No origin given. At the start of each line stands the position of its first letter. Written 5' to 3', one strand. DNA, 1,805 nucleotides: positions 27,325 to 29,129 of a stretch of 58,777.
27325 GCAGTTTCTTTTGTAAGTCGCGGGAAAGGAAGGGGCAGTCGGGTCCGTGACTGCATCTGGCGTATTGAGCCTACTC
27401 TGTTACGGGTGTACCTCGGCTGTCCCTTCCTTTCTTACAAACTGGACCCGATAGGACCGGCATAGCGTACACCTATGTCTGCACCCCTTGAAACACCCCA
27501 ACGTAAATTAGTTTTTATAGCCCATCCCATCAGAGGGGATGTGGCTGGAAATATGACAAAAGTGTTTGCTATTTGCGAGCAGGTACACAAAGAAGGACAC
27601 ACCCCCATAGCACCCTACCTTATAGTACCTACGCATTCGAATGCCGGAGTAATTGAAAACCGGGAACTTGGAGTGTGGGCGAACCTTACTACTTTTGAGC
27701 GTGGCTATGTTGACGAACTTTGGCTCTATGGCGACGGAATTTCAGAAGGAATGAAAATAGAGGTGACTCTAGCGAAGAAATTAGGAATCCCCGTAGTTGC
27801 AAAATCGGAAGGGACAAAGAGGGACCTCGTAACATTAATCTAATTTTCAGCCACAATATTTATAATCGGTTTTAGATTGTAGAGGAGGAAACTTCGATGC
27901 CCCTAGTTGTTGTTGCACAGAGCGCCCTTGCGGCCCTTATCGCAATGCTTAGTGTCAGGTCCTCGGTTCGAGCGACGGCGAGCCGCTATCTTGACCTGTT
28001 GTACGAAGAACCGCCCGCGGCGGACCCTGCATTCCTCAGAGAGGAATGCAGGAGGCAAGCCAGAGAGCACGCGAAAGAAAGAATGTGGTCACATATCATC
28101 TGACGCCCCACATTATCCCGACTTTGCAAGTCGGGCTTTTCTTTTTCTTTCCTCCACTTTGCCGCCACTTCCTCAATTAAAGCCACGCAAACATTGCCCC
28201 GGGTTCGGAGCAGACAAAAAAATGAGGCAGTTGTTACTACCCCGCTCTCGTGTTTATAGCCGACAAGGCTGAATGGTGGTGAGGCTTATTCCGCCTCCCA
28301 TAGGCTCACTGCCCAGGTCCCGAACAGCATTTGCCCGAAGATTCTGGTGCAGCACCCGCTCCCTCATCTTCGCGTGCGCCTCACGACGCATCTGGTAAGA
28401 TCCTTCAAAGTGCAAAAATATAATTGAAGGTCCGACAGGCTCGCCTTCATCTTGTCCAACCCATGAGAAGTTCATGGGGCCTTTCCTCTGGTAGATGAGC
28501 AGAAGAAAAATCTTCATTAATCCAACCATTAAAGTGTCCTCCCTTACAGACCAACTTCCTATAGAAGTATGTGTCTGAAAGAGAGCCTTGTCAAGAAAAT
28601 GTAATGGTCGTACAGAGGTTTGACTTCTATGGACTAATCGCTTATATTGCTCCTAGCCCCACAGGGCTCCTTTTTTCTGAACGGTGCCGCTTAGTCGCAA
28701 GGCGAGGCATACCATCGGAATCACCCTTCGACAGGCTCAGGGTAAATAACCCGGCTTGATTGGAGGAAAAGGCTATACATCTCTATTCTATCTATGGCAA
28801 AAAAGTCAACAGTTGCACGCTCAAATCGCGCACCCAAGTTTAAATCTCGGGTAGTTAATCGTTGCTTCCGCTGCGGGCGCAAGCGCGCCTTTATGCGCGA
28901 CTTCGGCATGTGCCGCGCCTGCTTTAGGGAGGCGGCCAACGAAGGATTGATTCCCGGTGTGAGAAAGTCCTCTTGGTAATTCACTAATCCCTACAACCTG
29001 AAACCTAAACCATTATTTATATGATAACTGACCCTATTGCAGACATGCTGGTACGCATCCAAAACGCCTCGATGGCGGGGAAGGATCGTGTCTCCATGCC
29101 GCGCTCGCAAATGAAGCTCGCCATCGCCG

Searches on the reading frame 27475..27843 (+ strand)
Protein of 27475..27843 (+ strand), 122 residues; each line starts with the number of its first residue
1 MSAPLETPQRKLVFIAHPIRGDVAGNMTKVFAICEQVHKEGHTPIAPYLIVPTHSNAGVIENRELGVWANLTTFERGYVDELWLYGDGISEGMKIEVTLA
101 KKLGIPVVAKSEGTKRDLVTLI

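Call 11: search_protein_families(library=pfam, proteins=[window:27475-27843:+], max_evalue=1)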
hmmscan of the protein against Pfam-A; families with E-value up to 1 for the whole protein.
window:27475-27843:+ (122 aa): 2 families
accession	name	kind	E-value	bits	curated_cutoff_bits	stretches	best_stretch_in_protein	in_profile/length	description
PF24963.1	DUF7768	-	6.4e-21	74.9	26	1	11-108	1-96/98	Domain of unknown function (DUF7768)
PF14359.12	DUF4406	-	0.0047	17.8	22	1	13-108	3-90/91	Domain of unknown function (DUF4406)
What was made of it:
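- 27475..27843 (+): Regulated gene: a 122-aa DUF7768 protein with a nucleoside 2-deoxyribosyltransferase/DNPH1-like fold. Pfam PF24963, E 6.4e-21 (call 11).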

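Call 12: search_protein_families(library=ncbifam, proteins=[window:27475-27843:+], max_evalue=1)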
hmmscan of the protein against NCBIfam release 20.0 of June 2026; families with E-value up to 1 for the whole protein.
window:27475-27843:+ (122 aa): 0 families

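Call 14: find_homologous_proteins(query=window:27475-27840:+)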
Query window:27475-27840:+ (122 aa): 18 proteins with E <= 0.001 among 20 candidates.
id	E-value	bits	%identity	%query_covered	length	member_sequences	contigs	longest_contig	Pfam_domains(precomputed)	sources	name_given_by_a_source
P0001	1.8e-66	239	89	100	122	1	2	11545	PF24963.2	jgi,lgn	jgi:hypothetical protein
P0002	1.2e-65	237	92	97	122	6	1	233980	PF24963.2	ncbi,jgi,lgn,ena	jgi:hypothetical protein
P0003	2.0e-58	213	84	98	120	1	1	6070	PF24963.2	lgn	-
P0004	3.1e-57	210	78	98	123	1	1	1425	PF24963.2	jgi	jgi:hypothetical protein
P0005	6.9e-57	208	100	79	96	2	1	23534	PF24963.2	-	-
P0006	2.2e-54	200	74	98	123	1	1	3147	PF24963.2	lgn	-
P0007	1.2e-52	195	77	98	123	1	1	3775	PF24963.2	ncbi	-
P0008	2.3e-49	184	70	98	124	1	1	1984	PF24963.2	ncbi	-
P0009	2.4e-47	178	83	79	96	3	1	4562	PF24963.2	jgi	jgi:hypothetical protein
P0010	1.6e-46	175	72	93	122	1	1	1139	PF24963.2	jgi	jgi:hypothetical protein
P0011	3.0e-45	171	81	80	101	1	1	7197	PF24963.2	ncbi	-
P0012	4.2e-45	170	69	90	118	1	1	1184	PF24963.2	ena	-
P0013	5.5e-45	170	70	93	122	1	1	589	PF24963.2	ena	-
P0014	2.4e-44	168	70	93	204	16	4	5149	PF24963.2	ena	-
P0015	5.3e-44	167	82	78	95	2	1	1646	PF24963.2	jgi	-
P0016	1.2e-36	143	70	80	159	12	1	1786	PF24963.2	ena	-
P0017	2.1e-33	133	56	96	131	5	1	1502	PF24963.2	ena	-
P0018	2.7e-33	132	57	89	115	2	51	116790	PF24963.2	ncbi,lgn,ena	-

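Call 15: find_encoding_contigs(protein=P0002, flank=4000, max_places=3)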
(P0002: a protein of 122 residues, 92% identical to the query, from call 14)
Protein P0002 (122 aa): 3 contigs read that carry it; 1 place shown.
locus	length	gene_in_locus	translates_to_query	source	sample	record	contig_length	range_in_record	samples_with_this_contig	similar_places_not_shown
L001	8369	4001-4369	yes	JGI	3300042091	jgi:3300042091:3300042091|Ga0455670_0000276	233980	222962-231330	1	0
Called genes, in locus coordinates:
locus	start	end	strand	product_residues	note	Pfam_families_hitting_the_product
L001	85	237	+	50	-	-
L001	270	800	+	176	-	-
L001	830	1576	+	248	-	PF01145:Band_7, PF13421:Band_7_1 (faint)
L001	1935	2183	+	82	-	-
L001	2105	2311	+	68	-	-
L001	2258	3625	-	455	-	PF17210:SdrD_B, PF22904:NOMO1-like_2nd (weak), PF13620:CarboxypepD_reg (weak), PF17802:SpaA (weak)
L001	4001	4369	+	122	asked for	PF24963:DUF7768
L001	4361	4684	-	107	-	PF02325:CCB3_YggT (weak)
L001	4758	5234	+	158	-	-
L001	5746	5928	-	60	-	-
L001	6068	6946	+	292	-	PF08239:SH3_3 (weak), PF03734:YkuD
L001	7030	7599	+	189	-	PF12385:Peptidase_C70 (weak), PF13529:Peptidase_C39_2, PF03412:Peptidase_C39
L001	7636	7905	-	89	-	-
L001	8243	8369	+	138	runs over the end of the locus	-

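Call 16: find_encoding_contigs(protein=P0001, flank=4000, max_places=3)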
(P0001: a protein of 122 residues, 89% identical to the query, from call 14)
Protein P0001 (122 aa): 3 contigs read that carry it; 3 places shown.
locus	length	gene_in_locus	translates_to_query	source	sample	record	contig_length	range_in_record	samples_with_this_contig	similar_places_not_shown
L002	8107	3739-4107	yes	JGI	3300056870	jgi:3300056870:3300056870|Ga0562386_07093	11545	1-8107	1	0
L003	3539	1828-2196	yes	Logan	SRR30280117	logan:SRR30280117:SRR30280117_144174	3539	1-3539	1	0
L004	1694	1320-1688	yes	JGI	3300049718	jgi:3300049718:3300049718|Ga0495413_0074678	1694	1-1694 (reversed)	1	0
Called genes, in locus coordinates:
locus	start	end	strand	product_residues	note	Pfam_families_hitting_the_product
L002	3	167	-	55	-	?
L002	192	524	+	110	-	PF12680:SnoaL_2 (weak)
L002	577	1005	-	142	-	PF01797:Y1_Tnp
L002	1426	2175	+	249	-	PF01145:Band_7, PF13421:Band_7_1 (weak)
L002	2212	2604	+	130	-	PF06262:Zincin_1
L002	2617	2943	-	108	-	-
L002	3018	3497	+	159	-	-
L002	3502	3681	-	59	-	-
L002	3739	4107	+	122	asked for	PF24963:DUF7768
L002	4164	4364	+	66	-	-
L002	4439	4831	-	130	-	PF13473:Cupredoxin_1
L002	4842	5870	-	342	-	PF00403:HMA, PF13386:DsbD_2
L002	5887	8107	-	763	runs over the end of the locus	PF00403:HMA, PF08282:Hydrolase_3 (faint), PF00122:E1-E2_ATPase, PF00702:Hydrolase, PF12710:HAD (faint)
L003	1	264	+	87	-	?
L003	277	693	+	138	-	PF06262:Zincin_1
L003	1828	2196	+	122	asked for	PF24963:DUF7768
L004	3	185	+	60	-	?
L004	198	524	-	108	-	PF02325:CCB3_YggT (weak)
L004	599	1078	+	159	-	-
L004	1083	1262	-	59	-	-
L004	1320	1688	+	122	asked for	PF24963:DUF7768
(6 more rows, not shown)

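Call 17: find_encoding_contigs(protein=P0003, flank=4000, max_places=3)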
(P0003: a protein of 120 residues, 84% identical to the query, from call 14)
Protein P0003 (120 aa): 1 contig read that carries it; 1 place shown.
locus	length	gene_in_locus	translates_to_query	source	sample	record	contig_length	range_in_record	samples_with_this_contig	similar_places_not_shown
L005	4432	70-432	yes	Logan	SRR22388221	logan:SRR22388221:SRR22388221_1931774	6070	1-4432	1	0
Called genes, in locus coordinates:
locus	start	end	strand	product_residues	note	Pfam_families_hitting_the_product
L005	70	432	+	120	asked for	PF24963:DUF7768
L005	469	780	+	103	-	PF01909:NTP_transf_2, PF18765:Polbeta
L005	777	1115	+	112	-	PF01934:HepT-like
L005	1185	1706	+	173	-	PF06414:Zeta_toxin (weak), PF13521:AAA_28 (faint), PF13671:AAA_33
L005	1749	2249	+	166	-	-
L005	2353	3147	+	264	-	PF00106:adh_short, PF13561:adh_short_C2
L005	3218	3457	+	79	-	PF01541:GIY-YIG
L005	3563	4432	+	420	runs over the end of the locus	-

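Call 19: find_encoding_contigs(protein=P0007, flank=3000, max_places=3)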
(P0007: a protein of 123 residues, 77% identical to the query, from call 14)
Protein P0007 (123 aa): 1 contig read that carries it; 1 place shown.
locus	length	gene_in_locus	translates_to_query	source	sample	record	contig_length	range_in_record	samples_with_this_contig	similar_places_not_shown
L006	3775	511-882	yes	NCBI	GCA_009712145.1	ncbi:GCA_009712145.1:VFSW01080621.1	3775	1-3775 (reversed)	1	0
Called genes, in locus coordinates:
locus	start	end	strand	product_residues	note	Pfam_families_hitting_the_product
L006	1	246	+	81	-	?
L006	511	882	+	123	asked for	PF24963:DUF7768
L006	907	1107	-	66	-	-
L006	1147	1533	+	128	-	PF00410:Ribosomal_S8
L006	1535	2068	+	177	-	PF00347:Ribosomal_L6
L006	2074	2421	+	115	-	PF00861:Ribosomal_L18p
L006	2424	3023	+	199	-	PF00333:Ribosomal_S5, PF03719:Ribosomal_S5_C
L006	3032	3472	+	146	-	PF00828:Ribosomal_L27A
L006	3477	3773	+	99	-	?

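Call 20: find_encoding_contigs(protein=P0006, flank=3000, max_places=3)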
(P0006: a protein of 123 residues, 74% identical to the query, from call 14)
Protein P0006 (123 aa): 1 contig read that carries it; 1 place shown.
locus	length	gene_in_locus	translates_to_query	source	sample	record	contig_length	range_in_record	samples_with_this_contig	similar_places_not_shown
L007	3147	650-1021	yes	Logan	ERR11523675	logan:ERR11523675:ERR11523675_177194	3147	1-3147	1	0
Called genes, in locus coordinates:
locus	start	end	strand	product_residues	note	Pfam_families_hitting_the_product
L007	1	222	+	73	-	?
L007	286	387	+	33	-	-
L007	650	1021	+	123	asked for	PF24963:DUF7768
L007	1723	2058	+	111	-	PF00410:Ribosomal_S8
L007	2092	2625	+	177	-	PF00347:Ribosomal_L6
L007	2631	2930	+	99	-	PF00861:Ribosomal_L18p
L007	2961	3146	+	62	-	?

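Call 21: find_encoding_contigs(protein=P0011, flank=3000, max_places=3)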
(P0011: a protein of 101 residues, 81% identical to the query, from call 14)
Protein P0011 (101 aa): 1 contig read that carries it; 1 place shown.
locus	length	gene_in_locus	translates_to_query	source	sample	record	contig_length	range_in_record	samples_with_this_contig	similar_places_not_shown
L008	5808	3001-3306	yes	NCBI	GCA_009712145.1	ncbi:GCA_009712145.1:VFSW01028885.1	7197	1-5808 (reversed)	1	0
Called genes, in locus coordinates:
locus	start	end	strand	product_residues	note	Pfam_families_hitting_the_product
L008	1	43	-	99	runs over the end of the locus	PF01741:MscL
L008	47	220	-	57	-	PF01741:MscL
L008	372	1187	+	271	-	PF00528:BPD_transp_1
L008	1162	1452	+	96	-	PF00005:ABC_tran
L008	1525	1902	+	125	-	PF00005:ABC_tran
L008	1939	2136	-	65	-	-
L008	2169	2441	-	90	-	PF01817:CM_2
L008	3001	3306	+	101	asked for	PF24963:DUF7768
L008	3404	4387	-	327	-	PF03741:TerC, PF04332:DUF475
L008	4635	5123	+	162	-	PF03640:Lipoprotein_15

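Call 22: find_encoding_contigs(protein=P0009, flank=3000, max_places=3)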
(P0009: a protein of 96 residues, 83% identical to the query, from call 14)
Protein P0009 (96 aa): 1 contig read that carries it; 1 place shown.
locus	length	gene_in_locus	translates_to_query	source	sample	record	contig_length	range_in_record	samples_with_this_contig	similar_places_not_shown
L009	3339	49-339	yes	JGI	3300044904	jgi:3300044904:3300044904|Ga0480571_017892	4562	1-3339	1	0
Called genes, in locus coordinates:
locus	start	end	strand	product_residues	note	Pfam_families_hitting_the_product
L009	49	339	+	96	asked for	PF24963:DUF7768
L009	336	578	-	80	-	-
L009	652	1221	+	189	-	-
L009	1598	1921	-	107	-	-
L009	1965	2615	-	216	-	PF04203:Sortase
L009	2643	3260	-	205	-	PF00801:PKD (faint)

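Call 32: find_encoding_contigs(protein=P0014, flank=3000, max_places=4)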
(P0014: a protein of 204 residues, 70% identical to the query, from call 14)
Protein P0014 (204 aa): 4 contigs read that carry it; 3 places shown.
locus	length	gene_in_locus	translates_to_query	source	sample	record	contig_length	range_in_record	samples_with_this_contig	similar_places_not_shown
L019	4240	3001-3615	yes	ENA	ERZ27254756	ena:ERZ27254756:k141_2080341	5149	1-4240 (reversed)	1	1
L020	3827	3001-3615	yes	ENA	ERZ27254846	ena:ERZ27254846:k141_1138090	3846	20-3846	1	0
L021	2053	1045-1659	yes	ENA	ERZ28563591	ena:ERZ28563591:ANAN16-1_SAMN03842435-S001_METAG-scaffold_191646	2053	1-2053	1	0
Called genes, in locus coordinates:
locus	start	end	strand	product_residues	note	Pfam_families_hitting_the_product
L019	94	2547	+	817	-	-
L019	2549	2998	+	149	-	-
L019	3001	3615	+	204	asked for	PF24963:DUF7768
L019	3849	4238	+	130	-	?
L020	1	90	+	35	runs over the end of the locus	?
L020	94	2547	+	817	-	-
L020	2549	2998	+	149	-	-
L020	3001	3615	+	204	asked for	PF24963:DUF7768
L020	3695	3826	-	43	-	?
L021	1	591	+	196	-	?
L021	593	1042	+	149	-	-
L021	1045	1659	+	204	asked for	PF24963:DUF7768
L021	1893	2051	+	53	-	?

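Call 33: find_encoding_contigs(protein=P0008, flank=3000, max_places=3)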
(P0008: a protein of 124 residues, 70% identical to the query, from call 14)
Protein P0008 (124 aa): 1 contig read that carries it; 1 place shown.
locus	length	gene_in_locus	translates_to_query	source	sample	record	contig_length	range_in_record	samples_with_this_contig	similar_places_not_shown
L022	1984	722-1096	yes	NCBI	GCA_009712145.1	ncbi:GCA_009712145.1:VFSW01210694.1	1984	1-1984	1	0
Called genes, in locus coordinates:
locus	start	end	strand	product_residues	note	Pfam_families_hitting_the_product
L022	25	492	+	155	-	PF06983:3-dmu-9_3-mt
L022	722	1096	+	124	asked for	PF24963:DUF7768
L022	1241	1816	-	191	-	PF01292:Ni_hydr_CYTB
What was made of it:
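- On Ribosomal-protein operon leader: The same leader and gene occur away from ribosomal genes in L001, L008 and L022 (calls 15, 21, 33).
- The same leader precedes DUF7768 in 8 of 9 full copies, in at least four genomic contexts: the ribosomal operon in the window, L006 and L007, and other contexts in L001, L008 and L022 (calls 15, 19-21, 33).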

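Call 41: find_encoding_contigs(protein=P0018, flank=2000, max_places=6)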
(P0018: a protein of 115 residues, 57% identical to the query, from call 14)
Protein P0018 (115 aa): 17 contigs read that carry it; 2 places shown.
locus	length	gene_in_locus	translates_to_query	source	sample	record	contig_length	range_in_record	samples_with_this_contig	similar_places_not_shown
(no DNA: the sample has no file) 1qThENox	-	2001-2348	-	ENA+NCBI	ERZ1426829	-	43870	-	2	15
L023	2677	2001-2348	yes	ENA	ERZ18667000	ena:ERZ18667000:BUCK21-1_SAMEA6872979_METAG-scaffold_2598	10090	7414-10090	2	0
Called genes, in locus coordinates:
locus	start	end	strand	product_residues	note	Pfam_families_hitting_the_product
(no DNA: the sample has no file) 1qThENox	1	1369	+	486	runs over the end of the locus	PF03193:RsgA_GTPase (faint), PF00005:ABC_tran, PF02463:SMC_N (faint), PF13191:AAA_16 (faint), PF13555:AAA_29 (faint), PF13401:AAA_22 (faint), PF13304:AAA_21 (weak), PF00005:ABC_tran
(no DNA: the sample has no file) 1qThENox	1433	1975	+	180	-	PF13521:AAA_28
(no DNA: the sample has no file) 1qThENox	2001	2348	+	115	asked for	PF24963:DUF7768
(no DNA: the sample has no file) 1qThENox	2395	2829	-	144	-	-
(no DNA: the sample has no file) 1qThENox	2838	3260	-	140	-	-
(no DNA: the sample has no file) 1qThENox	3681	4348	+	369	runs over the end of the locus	PF00149:Metallophos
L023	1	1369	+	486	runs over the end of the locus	PF03193:RsgA_GTPase (faint), PF00005:ABC_tran, PF02463:SMC_N (faint), PF13191:AAA_16 (faint), PF13476:AAA_23 (faint), PF13555:AAA_29 (faint), PF13304:AAA_21 (weak), PF00005:ABC_tran, +2 more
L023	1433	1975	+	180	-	PF13521:AAA_28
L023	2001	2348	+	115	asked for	PF24963:DUF7768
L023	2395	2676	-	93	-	?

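Call 42: find_encoding_contigs(protein=P0016, flank=2000, max_places=4)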
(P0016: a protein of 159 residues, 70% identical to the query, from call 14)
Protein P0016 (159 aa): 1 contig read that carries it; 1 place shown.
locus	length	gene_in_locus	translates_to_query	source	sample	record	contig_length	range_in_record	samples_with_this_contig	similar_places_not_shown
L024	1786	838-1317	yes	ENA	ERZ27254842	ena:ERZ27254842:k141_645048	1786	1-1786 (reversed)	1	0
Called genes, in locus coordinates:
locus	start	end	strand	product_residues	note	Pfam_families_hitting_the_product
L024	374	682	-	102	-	-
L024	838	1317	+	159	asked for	PF24963:DUF7768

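Call 44: find_encoding_contigs(protein=P0010, flank=2000, max_places=3)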
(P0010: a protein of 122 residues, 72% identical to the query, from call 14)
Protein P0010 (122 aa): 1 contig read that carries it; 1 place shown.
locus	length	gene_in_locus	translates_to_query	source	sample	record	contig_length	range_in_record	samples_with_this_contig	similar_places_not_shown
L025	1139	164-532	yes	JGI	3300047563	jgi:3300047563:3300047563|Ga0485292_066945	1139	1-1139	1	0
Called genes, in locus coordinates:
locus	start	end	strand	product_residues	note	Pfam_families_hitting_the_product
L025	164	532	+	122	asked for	PF24963:DUF7768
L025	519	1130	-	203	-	PF07568:HisKA_2, PF13581:HATPase_c_2, PF02518:HATPase_c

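Call 49: search_solved_structures(query=window:27475-27840:+, max_evalue=10, show_alignments=2)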
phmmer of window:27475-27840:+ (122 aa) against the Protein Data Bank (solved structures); distinct sequences matched with E-value up to 10: 3.
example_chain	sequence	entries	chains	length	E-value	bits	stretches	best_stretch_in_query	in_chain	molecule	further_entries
6m6g_n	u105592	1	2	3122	0.37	13.9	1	11-56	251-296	Large tegument protein deneddylase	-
6m6h_P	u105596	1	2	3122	0.37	13.9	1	11-56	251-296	Large tegument protein deneddylase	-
5zz8_t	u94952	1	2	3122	0.43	13.7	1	11-55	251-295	UL36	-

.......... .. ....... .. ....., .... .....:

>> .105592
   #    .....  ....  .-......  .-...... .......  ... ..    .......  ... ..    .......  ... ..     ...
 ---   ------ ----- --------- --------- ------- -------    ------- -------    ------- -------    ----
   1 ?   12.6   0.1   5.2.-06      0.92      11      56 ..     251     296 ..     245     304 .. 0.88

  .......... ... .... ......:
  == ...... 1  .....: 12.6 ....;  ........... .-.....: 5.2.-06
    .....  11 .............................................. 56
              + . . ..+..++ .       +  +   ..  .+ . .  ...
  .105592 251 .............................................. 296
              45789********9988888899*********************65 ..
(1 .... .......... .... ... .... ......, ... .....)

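Call 50: search_protein_families(library=phrogs, proteins=[window:27475-27840:+], max_evalue=0.1)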
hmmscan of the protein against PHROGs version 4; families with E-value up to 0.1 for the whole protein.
window:27475-27840:+ (122 aa): 2 families
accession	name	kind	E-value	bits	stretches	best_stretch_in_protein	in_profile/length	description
phrog_355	-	DNA, RNA and nucleotide metabolism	5.2e-17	63.1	1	7-116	71-178/249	nucleoside 2-deoxyribosyltransferase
phrog_5781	-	unknown function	0.0085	16.6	1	88-119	77-108/220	-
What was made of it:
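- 27475..27843 (+): phrog_355 'nucleoside 2-deoxyribosyltransferase', E 5e-17 (call 50).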

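Call 51: search_protein_families(library=padloc, proteins=[window:27475-27840:+], max_evalue=0.1)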
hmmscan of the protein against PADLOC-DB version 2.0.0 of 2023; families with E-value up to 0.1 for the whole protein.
window:27475-27840:+ (122 aa): 0 families
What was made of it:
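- The partner ORFs have no family assignment (calls 11, 12, 50, 51).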

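Call 64: predict_structure(alignment_id=A5)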
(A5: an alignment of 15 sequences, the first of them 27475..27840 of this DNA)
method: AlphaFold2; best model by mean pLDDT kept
length: 122 residues; sequences in the alignment: 15
mean_pLDDT: 81.0   pTM: 0.75
mean pLDDT of the five models: 81.0, 80.6, 80.0, 79.5, 78.9
residues with pLDDT >= 90: 58; 70-90: 37; 50-70: 13; < 50: 14
segments of 3 or more residues with pLDDT < 50: 1-3, 51-61
pLDDT, mean of each block of 10 residues (from residue 1): 57 89 85 93 81 46 69 84 93 90 94 92 74
secondary structure, 60 per line:
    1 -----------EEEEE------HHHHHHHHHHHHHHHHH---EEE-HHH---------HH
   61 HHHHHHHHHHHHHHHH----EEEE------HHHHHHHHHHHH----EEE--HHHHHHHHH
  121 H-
elements in order: E12-16 H23-39 E43-45 H59-76 E81-84 H91-102 E107-109 H112-121

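Call 67: fold_search(model_id=the predicted structure, library=pdb)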
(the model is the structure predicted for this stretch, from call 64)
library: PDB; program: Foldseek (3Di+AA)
matches with E <= 10: 1316; with E <= 0.001: 2
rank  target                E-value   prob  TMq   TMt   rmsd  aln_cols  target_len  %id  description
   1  2a0k_A                5.1e-04  1.00  0.51  0.41   4.6       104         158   18  Crystal structure of Nucleoside 2-deoxyribosyltransferase from Trypanosoma brucei at 1.8 A resolution (released 2005-07-26)
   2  7m5h_B                9.3e-04  1.00  0.61  0.48   7.1       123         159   17  Crystal structure of conserved protein from Enterococcus faecalis V583 (released 2021-04-07)
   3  7m5h_A                1.6e-03  1.00  0.60  0.48   7.1       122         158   17  Crystal structure of conserved protein from Enterococcus faecalis V583 (released 2021-04-07)
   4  8rh3_A                3.1e-03  1.00  0.62  0.50   3.8       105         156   17  Nucleoside 2'deoxyribosyltransferase from Chroococcidiopsis thermalis PCC 7203 WT bound to Gemcitabine (released 2024-02-21)
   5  8qc0_B                3.5e-03  1.00  0.61  0.49   4.0       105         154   17  Nucleoside 2'deoxyribosyltransferase from Chroococcidiopsis thermalis PCC 7203 WT ribosylated (released 2024-02-21)
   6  8rqd_C                3.5e-03  1.00  0.54  0.49   4.6       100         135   15  Crystal structure of human DNPH1 mutant-Y24F (released 2024-11-20)
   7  6evs_A                3.8e-03  1.00  0.60  0.54   3.4       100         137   20  Characterization of 2-deoxyribosyltransferase from psychrotolerant bacterium Bacillus psychrosaccharolyticus: a suitab (released 2018-11-14)
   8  4ix1_E                4.3e-03  0.90  0.34  0.22   7.4       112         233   20  Crystal structure of hypothetical protein OPAG_01669 from Rhodococcus Opacus PD630, Target 016205 (released 2013-02-06)
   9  7qsq_C                4.6e-03  1.00  0.51  0.49   3.9       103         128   13  Permutated N-terminal lobe of the ribose binding protein from Thermotoga maritima (released 2023-01-11)
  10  8qc0_A                5.6e-03  1.00  0.59  0.49   3.9       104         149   18  Nucleoside 2'deoxyribosyltransferase from Chroococcidiopsis thermalis PCC 7203 WT ribosylated (released 2024-02-21)
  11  8pqr_D                5.6e-03  1.00  0.60  0.49   3.6       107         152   18  Nucleoside 2'deoxyribosyltransferase from Chroococcidiopsis thermalis PCC 7203 WT bound to DAD_Immucillin-H (released 2024-02-21)
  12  8pqs_D                7.3e-03  1.00  0.61  0.50   3.5       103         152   16  Nucleoside 2'deoxyribosyltransferase from Chroococcidiopsis thermalis PCC 7203 E88A Mutant (released 2024-02-21)
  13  9emw_A                8.9e-03  1.00  0.61  0.50   4.0       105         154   18  Nucleoside 2'deoxyribosyltransferase from Chroococcidiopsis thermalis PCC 7203 Y7F Mutant bound to ImmH-Forodesine (released 2025-05-14)
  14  8pqs_A                9.6e-03  1.00  0.62  0.52   3.6       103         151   14  Nucleoside 2'deoxyribosyltransferase from Chroococcidiopsis thermalis PCC 7203 E88A Mutant (released 2024-02-21)
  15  8pqq_A                9.6e-03  1.00  0.63  0.51   3.5       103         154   14  Nucleoside 2'deoxyribosyltransferase from Chroococcidiopsis thermalis PCC 7203 E88Q Mutant bound to Clofarabine (released 2024-02-21)
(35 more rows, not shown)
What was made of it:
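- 27475..27843 (+): The best PDB matches are NDT and DNPH1 structures, TM 0.5-0.63 (calls 64, 67).
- Closest known: Purine and 2'-deoxyguanosine riboswitches. Same: The regulated gene belongs to nucleoside metabolism, having an NDT/DNPH1-like fold (calls 50, 67).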

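Call 70: find_related_loci(query=A5, collection=viral_contigs, flank=1500)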
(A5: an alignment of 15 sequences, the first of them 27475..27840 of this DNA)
Query A5 (122 aa) in viral_contigs; peptide patterns used: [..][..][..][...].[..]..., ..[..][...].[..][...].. (x = any residue, [..] = any of these).
6 stretches matched a pattern, but none encodes a relative of the query by tblastn (E <= 1e-3).

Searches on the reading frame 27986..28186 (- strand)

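Call 11: search_protein_families(library=pfam, proteins=[window:27986-28186:-], max_evalue=1)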
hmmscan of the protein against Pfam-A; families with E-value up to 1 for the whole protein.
window:27986-28186:- (66 aa): 1 family
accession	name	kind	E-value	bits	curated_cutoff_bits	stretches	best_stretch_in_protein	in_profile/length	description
PF23057.1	RBD_ZCCHC3_1st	-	0.2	12.3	27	1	9-49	6-44/78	ZCCHC3, first RNA-binding domain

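Call 12: search_protein_families(library=ncbifam, proteins=[window:27986-28186:-], max_evalue=1)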
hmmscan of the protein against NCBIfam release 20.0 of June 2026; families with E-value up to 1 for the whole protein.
window:27986-28186:- (66 aa): 0 families

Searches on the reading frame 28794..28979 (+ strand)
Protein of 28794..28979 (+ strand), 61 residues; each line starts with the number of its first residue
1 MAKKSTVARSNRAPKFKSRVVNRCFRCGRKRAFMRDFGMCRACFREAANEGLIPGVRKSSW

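Call 11: search_protein_families(library=pfam, proteins=[window:28794-28979:+], max_evalue=1)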
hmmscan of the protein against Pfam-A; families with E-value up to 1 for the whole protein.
window:28794-28979:+ (61 aa): 6 families
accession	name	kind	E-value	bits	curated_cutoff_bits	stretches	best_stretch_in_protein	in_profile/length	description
PF00253.27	Ribosomal_S14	-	3.9e-21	75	27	1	11-60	3-54/54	Ribosomal protein S14p/S29e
PF02207.25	zf-UBR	-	0.031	14.8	25.2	1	18-47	9-34/69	Putative zinc finger in N-recognin (UBR box)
PF18912.6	DZR_2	-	0.054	13.8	27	1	22-47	8-31/56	Double zinc ribbon domain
PF10977.13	DUF2797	-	0.056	13.7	25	1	20-50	10-40/227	Protein of unknown function (DUF2797)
PF13510.11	Fer2_4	-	0.13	12.8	22.8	1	19-49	31-60/82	2Fe-2S iron-sulfur cluster binding domain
PF23351.1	BBS2_CtH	-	0.33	11.1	27.2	1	15-24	1-10/27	BBS2 C-terminal helix bundle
